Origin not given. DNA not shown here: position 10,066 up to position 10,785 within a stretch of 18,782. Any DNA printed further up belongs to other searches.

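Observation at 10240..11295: Kinase ectodomain is a canonical Ca2+/mannose-type C-type lectin domain (EPN + WND) followed by LRRs: a lectin receptor kinase in a bacterium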

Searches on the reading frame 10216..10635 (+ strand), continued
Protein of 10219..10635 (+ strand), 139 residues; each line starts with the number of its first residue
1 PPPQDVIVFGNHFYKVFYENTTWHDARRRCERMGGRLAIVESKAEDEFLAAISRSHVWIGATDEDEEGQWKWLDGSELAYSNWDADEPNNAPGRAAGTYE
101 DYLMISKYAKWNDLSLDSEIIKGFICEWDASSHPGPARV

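Call 25: search_protein_families(library=pfam, proteins=[P0286, P0319, P0324, P0353, P0368, P0381, P0338, P0328, P0374, P0366], max_evalue=0.0001)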
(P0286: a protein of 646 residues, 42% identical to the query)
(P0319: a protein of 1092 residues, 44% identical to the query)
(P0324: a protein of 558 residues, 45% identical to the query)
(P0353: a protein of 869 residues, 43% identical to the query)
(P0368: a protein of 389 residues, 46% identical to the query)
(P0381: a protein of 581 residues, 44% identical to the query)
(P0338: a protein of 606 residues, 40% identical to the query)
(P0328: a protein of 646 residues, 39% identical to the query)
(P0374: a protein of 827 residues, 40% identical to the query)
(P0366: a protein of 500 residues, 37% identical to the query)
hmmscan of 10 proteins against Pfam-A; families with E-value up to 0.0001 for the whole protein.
P0286 (646 aa): 2 families
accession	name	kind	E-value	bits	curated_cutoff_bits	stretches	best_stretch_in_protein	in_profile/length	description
PF00059.27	Lectin_C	-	1.9e-60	202.7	22.6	3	459-568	2-106/107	Lectin C-type domain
PF00404.24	Dockerin_1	-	1.4e-12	48.1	22.9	1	577-631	1-56/57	Dockerin type I domain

P0319 (1092 aa): 6 families
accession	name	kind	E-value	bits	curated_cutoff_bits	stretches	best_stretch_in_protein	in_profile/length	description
PF00059.27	Lectin_C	-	2.7e-50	170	22.6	3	698-792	3-94/107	Lectin C-type domain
PF00069.31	Pkinase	-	8e-44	150.4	31.7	1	47-298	1-253/263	Protein kinase domain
PF07714.23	PK_Tyr_Ser-Thr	-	1.9e-29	103.2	23.1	1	49-296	3-248/258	Protein tyrosine and serine/threonine kinase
PF00254.34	FKBP_C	-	3.2e-25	88.7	21.1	1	1002-1089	4-94/94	FKBP-type peptidyl-prolyl cis-trans isomerase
PF01636.29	APH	-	5.1e-09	36.7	23.2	0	155-194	158-198/239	Phosphotransferase enzyme family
PF03109.22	ABC1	-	8.1e-07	28.9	22.9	1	100-204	125-225/244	ABC1 atypical kinase-like domain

P0324 (558 aa): 4 families
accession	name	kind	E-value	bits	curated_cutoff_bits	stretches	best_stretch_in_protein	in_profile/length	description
PF00059.27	Lectin_C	-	3.8e-44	150.2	22.6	3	452-550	3-106/107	Lectin C-type domain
PF03891.20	DUF333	-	1.9e-08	34.9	25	0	457-477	6-26/47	Domain of unknown function (DUF333)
PF00193.23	Xlink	-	1e-07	32.5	27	0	451-473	12-34/92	Extracellular link domain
PF09479.16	Flg_new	-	1.5e-07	31.9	27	1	27-94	1-65/65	Listeria-Bacteroides repeat domain (List_Bact_rpt)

P0353 (869 aa): 4 families
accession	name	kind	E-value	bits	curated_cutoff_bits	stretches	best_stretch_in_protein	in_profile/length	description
PF00059.27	Lectin_C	-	3.2e-48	163.3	22.6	3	243-339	2-96/107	Lectin C-type domain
PF14200.12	RicinB_lectin_2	-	1.6e-11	45.1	25.6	1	648-715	14-87/89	Ricin-type beta-trefoil lectin domain-like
PF03891.20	DUF333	-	3.3e-08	34.1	25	0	247-267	4-24/47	Domain of unknown function (DUF333)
PF00193.23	Xlink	-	2.7e-05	24.8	27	0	521-541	13-33/92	Extracellular link domain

P0368 (389 aa): 1 family
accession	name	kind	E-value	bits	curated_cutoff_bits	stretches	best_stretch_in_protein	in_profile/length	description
PF00059.27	Lectin_C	-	1.5e-29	103.3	22.6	2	123-207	3-84/107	Lectin C-type domain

P0381 (581 aa): 4 families
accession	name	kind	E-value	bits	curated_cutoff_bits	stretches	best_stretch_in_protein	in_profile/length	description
PF18998.6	Flg_new_2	-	4.8e-42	142.3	23.6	3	382-452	3-72/73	Divergent InlB B-repeat domain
PF00059.27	Lectin_C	-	1.1e-33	116.6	22.6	2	108-209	2-106/107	Lectin C-type domain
PF09479.16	Flg_new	-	1.1e-14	54.7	27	1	395-448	11-65/65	Listeria-Bacteroides repeat domain (List_Bact_rpt)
PF03891.20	DUF333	-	7.7e-05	23.3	25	0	480-501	6-27/47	Domain of unknown function (DUF333)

P0338 (606 aa): 3 families
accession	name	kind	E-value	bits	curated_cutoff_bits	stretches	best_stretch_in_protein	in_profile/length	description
PF00059.27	Lectin_C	-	2.8e-51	173.2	22.6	3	488-592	2-106/107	Lectin C-type domain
PF02368.24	Big_2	-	1.5e-15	57.3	22.8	1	20-73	20-73/79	Bacterial Ig-like domain (group 2)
PF00193.23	Xlink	-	1.6e-08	35.1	27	0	346-369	10-33/92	Extracellular link domain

P0328 (646 aa): 1 family
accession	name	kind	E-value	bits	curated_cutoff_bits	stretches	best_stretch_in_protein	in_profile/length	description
PF00059.27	Lectin_C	-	1.4e-71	238.5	22.6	3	292-394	2-106/107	Lectin C-type domain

P0374 (827 aa): 3 families
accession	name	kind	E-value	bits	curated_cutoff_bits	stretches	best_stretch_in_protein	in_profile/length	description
PF00059.27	Lectin_C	-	5e-40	137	22.6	3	407-504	3-101/107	Lectin C-type domain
PF12671.13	Amidase_6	-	1.6e-26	93.7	23.2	1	30-159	2-153/163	Putative amidase domain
PF00404.24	Dockerin_1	-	2.4e-10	40.9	22.9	1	763-816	1-52/57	Dockerin type I domain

P0366 (500 aa): 1 family
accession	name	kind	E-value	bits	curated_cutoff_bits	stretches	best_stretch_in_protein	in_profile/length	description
PF00059.27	Lectin_C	-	3.4e-54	182.6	22.6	3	221-320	3-94/107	Lectin C-type domain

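Call 31: find_homologous_proteins(query=window:10231-10623:+, max_evalue=0.000001)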
Query window:10231-10623:+ (131 aa): 3 proteins with E <= 0.000001 among 9 candidates.
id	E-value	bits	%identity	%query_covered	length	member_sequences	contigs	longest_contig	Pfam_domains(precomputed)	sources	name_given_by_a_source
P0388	3.7e-19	87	37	99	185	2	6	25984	PF00059.28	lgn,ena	-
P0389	3.0e-18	84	38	95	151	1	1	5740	PF00059.28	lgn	-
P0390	2.5e-9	55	32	95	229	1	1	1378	PF00059.28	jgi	jgi:hypothetical protein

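Call 45: predict_structure(alignment_id=A3)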
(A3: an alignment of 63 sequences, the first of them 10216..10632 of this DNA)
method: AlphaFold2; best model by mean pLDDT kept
length: 139 residues; sequences in the alignment: 63
mean_pLDDT: 94.3   pTM: 0.88
mean pLDDT of the five models: 94.3, 94.0, 93.5, 93.5, 93.5
residues with pLDDT >= 90: 120; 70-90: 12; 50-70: 7; < 50: 0
segments of 3 or more residues with pLDDT < 50: none
pLDDT, mean of each block of 10 residues (from residue 1): 86 97 98 97 98 98 97 98 97 91 98 96 98 69
secondary structure, 60 per line:
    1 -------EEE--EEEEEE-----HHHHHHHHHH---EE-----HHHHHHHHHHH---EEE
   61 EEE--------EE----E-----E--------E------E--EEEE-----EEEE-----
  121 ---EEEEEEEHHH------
elements in order: E8-10 E13-18 H24-33 H44-54 E58-63 E103-106 E112-115 E124-130

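Call 49: fold_search(model_id=the predicted structure, library=pdb)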
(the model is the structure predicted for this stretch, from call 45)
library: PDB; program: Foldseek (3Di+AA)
matches with E <= 10: 614; with E <= 0.001: 534
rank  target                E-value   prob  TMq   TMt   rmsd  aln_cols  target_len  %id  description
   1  4j6k_C                2.0e-11  1.00  0.79  0.87   2.5       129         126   31  Crystal structure of calcium2+-free wild-type CD23 lectin domain (crystal form B) (released 2013-08-28)
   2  2ox9_A                2.1e-11  1.00  0.81  0.87   2.2       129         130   34  Mouse Scavenger Receptor C-type Lectin carbohydrate-recognition domain. (released 2007-04-03)
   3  2ox9_B                2.9e-11  1.00  0.81  0.88   1.7       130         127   33  Mouse Scavenger Receptor C-type Lectin carbohydrate-recognition domain. (released 2007-04-03)
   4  4gk1_F                3.6e-11  1.00  0.79  0.82   2.7       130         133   31  Crystal structure of CD23 lectin domain mutant D270A (released 2013-06-26)
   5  2ox9_C                3.9e-11  1.00  0.82  0.87   2.1       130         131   34  Mouse Scavenger Receptor C-type Lectin carbohydrate-recognition domain. (released 2007-04-03)
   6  4gk1_G                4.6e-11  1.00  0.78  0.84   2.9       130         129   30  Crystal structure of CD23 lectin domain mutant D270A (released 2013-06-26)
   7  1tdq_B                5.2e-11  1.00  0.80  0.88   2.0       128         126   28  Structural basis for the interactions between tenascins and the C-type lectin domains from lecticans: evidence for a c (released 2004-08-31)
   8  4j6l_C                5.8e-11  1.00  0.77  0.80   3.1       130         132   29  Crystal structure of calcium2+-free wild-type CD23 lectin domain (crystal form C) (released 2013-08-28)
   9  4gk1_C                6.9e-11  1.00  0.79  0.82   2.7       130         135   31  Crystal structure of CD23 lectin domain mutant D270A (released 2013-06-26)
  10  4gk1_D                7.8e-11  1.00  0.79  0.83   2.8       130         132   31  Crystal structure of CD23 lectin domain mutant D270A (released 2013-06-26)
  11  4j6l_A                7.8e-11  1.00  0.77  0.80   3.1       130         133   29  Crystal structure of calcium2+-free wild-type CD23 lectin domain (crystal form C) (released 2013-08-28)
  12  4gjx_A                9.3e-11  1.00  0.79  0.82   2.8       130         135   31  Crystal structure of CD23 lectin domain mutant D258A (released 2013-06-26)
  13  2ox8_A                9.8e-11  1.00  0.80  0.85   1.8       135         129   30  Human Scavenger Receptor C-type Lectin carbohydrate-recognition domain. (released 2007-04-03)
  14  6pwr_A                1.1e-10  1.00  0.79  0.85   2.3       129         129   33  Crystal structure of the cow C-type carbohydrate-recognition domain of CD23 in the presence of GlcNAc-beta1-2-Man (released 2019-09-11)
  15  8urf_A                1.2e-10  1.00  0.81  0.88   2.0       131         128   27  Crystal Structure of human ASGR2 CRD (Carbohydrate Recognition Domain) bound to 8G8 Fab (released 2024-06-19)
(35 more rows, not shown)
